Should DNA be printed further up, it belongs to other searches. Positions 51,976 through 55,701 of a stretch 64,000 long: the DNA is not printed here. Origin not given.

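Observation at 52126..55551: Scaffoldin-like surface protein with two cohesin-like modules, paired in the same window with a dockerin-bearing protease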

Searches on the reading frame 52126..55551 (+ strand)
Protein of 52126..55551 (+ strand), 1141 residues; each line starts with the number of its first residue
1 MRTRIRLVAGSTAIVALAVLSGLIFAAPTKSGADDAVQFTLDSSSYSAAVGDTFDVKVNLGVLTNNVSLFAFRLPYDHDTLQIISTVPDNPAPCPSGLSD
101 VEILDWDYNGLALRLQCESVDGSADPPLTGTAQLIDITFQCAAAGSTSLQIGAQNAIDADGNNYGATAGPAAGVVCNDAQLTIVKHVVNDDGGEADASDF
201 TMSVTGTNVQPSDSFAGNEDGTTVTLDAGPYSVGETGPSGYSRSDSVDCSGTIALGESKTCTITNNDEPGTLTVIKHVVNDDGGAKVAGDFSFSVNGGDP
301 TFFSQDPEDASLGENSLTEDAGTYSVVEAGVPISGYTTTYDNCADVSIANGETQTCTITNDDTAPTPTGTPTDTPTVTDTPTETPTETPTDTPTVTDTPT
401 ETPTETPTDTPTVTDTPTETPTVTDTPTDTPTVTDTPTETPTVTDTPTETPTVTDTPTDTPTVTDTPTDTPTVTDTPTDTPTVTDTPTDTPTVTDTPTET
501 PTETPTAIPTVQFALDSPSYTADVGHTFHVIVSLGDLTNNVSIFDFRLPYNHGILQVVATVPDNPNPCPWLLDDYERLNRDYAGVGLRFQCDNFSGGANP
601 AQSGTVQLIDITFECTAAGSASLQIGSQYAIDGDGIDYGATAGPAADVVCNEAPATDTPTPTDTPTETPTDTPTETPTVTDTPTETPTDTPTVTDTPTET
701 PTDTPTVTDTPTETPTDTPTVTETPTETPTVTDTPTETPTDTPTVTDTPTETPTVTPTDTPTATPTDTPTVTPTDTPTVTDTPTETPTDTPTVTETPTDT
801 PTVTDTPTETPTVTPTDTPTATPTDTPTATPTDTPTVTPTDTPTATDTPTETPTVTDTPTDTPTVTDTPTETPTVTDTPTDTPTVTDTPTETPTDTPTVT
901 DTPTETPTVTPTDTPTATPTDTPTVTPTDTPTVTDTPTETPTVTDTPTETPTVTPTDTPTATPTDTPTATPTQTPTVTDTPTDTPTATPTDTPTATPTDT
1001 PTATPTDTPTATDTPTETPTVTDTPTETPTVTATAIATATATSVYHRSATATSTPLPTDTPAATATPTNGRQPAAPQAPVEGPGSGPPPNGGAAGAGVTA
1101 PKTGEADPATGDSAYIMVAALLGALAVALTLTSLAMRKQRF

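Call 3: search_protein_families(library=pfam, proteins=[window:52126-55551:+], max_evalue=10)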
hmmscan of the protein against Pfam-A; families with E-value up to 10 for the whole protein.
window:52126-55551:+ (1141 aa): 2 families
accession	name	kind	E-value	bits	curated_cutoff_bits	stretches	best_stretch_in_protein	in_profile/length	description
PF19403.5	SpaA_2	-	1.9e-17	64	25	2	178-262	3-95/96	Prealbumin-like fold domain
PF02095.21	Extensin_1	-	4.4e-11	43.3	105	1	371-503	5-141/171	Extensin-like protein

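Call 4: search_protein_families(library=ncbifam, proteins=[window:52126-55551:+], max_evalue=10)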
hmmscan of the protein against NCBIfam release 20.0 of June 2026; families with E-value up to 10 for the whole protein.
window:52126-55551:+ (1141 aa): 0 families

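Call 37: find_encoding_contigs(protein=window:52126-55551:+, flank=2000, max_places=3)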
Protein window:52126-55551:+ (1141 aa): no gene with exactly this product is on record in the collection.
